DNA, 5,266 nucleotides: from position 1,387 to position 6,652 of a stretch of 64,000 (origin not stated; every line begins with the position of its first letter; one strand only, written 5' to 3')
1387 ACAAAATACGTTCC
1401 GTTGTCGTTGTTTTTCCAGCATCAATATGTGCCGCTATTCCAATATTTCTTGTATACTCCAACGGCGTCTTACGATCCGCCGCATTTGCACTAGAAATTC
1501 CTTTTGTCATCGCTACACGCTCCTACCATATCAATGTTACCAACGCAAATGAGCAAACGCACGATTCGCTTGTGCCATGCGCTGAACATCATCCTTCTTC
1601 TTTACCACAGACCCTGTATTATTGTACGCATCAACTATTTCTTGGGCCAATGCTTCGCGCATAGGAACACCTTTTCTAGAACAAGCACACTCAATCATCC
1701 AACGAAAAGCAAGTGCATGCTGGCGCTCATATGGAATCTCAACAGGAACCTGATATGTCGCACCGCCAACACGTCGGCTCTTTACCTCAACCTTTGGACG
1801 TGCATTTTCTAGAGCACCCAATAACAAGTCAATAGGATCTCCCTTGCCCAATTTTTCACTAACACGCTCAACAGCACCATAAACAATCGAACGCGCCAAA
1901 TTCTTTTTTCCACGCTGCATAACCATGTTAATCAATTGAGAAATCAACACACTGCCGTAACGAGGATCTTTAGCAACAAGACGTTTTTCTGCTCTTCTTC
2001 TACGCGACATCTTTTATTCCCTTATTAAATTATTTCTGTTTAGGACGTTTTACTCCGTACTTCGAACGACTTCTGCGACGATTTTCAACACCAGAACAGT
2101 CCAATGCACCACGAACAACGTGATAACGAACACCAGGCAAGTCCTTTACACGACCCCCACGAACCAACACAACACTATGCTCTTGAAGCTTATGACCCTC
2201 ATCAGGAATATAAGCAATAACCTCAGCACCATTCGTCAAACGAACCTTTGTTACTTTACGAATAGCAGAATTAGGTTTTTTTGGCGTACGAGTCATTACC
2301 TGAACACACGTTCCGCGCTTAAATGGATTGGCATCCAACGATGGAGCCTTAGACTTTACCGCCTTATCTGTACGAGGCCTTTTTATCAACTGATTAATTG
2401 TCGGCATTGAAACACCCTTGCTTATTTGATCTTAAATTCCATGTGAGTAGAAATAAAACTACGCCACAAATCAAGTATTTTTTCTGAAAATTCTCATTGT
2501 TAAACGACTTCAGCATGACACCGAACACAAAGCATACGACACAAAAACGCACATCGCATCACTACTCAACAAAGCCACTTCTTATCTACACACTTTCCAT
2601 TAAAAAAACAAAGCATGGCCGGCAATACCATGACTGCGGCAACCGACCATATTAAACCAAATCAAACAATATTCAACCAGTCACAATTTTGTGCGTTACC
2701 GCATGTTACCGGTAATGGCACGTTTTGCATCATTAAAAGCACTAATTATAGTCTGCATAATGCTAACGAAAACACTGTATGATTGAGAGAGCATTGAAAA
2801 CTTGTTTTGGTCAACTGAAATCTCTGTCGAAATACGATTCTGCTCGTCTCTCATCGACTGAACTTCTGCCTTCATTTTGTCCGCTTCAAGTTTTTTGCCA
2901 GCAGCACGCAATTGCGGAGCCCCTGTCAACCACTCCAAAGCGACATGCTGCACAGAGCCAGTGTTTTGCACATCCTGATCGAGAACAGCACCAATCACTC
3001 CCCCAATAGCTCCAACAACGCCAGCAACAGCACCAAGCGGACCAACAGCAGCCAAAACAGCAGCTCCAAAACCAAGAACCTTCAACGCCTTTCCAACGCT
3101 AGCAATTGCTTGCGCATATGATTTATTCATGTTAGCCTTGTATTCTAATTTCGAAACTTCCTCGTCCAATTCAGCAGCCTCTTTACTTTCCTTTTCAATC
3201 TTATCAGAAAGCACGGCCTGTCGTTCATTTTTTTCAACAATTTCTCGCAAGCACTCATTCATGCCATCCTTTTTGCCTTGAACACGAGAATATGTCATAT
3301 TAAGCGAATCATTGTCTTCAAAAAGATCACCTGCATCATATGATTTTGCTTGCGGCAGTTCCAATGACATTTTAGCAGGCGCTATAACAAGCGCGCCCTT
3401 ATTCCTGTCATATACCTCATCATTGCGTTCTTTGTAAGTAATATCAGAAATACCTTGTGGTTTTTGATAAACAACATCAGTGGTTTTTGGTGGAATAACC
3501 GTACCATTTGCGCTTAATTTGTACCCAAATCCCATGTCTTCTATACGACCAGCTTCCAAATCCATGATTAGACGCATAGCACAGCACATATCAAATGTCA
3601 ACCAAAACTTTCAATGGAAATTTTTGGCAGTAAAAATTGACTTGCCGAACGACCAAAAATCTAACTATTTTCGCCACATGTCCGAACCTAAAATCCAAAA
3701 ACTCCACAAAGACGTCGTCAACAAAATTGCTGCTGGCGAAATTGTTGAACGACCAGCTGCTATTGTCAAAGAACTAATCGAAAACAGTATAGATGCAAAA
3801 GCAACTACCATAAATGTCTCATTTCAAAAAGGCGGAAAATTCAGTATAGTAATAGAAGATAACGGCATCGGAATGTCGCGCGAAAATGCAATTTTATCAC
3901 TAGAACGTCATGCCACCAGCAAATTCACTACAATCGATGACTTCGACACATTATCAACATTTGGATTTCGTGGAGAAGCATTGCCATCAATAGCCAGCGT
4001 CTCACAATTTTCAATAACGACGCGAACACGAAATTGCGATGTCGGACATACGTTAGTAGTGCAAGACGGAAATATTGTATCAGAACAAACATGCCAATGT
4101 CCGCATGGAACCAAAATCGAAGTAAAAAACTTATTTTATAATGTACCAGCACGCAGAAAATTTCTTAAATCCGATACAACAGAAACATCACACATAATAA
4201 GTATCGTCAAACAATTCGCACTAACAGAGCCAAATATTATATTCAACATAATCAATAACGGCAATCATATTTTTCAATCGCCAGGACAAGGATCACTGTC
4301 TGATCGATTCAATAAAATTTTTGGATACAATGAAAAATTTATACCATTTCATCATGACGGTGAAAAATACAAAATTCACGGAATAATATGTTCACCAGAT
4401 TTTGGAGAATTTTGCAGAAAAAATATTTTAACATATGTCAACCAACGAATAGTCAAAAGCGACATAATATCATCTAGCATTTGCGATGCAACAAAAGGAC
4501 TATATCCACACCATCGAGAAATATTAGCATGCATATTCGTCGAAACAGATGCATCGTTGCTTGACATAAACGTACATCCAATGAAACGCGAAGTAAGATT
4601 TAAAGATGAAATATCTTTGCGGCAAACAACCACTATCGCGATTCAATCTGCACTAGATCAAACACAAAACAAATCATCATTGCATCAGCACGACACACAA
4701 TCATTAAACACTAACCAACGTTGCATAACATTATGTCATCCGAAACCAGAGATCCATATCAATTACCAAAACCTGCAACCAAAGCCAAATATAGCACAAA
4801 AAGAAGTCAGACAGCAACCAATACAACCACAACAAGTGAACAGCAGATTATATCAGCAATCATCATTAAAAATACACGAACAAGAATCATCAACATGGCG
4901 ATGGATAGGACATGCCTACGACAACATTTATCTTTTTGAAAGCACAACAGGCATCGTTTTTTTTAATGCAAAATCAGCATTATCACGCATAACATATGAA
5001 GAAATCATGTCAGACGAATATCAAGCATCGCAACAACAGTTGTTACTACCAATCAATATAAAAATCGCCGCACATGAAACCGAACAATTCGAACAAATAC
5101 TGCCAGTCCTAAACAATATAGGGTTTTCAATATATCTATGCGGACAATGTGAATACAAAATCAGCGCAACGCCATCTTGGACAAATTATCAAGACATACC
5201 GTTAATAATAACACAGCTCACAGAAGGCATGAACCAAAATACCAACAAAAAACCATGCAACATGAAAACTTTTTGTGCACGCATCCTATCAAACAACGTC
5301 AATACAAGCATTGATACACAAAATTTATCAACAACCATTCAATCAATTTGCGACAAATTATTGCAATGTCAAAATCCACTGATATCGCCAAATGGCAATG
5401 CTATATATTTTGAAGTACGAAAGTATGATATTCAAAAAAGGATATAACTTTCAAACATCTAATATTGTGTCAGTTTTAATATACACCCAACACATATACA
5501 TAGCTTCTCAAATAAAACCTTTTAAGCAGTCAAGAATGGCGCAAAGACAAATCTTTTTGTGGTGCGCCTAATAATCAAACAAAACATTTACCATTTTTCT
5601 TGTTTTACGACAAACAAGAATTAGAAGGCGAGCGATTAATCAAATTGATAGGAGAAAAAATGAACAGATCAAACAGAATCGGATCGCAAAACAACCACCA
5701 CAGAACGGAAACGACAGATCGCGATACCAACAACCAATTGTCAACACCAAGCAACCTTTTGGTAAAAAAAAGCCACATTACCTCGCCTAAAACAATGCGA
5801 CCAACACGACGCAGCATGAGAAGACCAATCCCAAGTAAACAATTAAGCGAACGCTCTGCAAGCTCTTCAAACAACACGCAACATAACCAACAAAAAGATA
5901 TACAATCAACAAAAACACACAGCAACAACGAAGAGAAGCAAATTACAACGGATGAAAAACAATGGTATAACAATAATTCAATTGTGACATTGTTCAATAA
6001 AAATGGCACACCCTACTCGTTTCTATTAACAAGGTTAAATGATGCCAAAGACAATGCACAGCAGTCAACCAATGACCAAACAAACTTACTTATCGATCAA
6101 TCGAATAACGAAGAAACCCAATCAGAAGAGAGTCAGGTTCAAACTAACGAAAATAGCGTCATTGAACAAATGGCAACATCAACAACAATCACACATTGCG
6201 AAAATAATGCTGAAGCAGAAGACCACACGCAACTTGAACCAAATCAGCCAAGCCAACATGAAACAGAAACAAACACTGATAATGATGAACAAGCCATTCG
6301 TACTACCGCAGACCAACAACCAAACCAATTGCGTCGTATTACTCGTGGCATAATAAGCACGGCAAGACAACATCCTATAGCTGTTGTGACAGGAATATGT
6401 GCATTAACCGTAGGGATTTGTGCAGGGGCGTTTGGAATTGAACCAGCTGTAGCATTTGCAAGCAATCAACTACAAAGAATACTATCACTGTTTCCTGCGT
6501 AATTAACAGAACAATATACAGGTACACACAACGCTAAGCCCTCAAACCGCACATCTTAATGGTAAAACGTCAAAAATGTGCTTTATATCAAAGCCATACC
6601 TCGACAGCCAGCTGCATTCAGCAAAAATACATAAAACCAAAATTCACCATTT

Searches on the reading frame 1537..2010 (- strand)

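Call 19: search_protein_families(library=pfam, proteins=[window:1537-2010:-], max_evalue=0.001)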
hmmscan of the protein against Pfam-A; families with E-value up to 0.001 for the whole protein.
window:1537-2010:- (157 aa): 1 family
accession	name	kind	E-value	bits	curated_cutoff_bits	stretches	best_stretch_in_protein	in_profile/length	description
PF00177.27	Ribosomal_S7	-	4.4e-56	189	24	1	2-150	1-148/148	Ribosomal protein S7p/S5e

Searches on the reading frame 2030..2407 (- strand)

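Call 19: search_protein_families(library=pfam, proteins=[window:2030-2407:-], max_evalue=0.001)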
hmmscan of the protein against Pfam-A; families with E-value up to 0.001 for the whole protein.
window:2030-2407:- (125 aa): 1 family
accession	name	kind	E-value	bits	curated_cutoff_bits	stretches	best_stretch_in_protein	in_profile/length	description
PF00164.32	Ribosom_S12_S23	-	3.6e-38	130.1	22.3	1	18-123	2-109/110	Ribosomal protein S12/S23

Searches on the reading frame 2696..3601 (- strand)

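Call 19: search_protein_families(library=pfam, proteins=[window:2696-3601:-], max_evalue=0.001)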
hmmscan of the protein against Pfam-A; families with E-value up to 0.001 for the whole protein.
window:2696-3601:- (301 aa): 0 families

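Call 83: search_protein_families(library=ncbifam, proteins=[window:2696-3601:-], max_evalue=0.01)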
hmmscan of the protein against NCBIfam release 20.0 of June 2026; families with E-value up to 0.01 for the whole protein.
window:2696-3601:- (301 aa): 2 families
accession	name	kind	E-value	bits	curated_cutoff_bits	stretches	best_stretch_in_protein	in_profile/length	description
TIGR03818.1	MotA1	equivalog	0.0023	17.1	303.8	1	144-207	146-206/282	flagellar motor stator protein MotA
TIGR02894.1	DNA_bind_RsfA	subfamily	0.0051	17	126.45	0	236-283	102-149/161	RsfA family transcriptional regulator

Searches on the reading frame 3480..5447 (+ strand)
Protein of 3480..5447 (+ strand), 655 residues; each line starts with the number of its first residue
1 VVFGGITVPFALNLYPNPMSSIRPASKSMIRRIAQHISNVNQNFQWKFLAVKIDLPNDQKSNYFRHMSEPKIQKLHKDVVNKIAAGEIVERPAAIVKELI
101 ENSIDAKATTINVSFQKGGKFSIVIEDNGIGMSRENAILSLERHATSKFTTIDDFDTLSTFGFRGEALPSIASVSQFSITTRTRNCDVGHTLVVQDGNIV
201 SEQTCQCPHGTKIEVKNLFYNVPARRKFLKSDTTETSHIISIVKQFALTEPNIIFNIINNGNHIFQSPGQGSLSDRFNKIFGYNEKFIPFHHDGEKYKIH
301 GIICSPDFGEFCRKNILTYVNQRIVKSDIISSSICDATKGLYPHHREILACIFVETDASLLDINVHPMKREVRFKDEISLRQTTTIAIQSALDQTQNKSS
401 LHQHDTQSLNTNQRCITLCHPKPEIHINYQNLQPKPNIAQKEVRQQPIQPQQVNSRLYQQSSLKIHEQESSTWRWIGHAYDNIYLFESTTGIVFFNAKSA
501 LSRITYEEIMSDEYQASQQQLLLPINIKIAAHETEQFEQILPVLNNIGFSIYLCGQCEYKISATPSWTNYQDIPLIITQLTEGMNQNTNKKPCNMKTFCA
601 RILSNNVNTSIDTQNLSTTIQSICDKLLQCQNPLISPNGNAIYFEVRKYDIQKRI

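Call 19: search_protein_families(library=pfam, proteins=[window:3480-5447:+], max_evalue=0.001)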
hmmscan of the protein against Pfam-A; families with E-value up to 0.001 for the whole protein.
window:3480-5447:+ (655 aa): 4 families
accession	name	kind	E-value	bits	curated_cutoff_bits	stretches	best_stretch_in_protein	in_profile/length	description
PF01119.25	DNA_mis_repair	-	1.4e-22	80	26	1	285-392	11-118/119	DNA mismatch repair protein, C-terminal domain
PF13589.12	HATPase_c_3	-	4.3e-16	59.6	25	1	94-188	5-99/137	Histidine kinase-, DNA gyrase B-, and HSP90-like ATPase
PF08676.16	MutL_C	-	5.1e-12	46.1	25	1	484-591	9-118/142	MutL C terminal dimerisation domain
PF02518.31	HATPase_c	-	1.5e-07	32.3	26.4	1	92-151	6-63/111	Histidine kinase-, DNA gyrase B-, and HSP90-like ATPase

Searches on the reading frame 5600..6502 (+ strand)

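Call 19: search_protein_families(library=pfam, proteins=[window:5600-6502:+], max_evalue=0.001)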
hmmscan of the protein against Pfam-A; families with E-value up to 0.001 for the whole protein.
window:5600-6502:+ (300 aa): 0 families

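Call 83: search_protein_families(library=ncbifam, proteins=[window:5600-6502:+], max_evalue=0.01)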
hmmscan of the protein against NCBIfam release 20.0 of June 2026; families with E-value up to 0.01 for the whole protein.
window:5600-6502:+ (300 aa): 1 family
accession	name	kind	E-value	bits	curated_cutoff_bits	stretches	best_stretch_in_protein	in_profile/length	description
NF047351.1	lipase_YSIRK_Sa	exception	0.0098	14.2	650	0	32-265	119-340/704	YSIRK-targeted triacylglycerol lipase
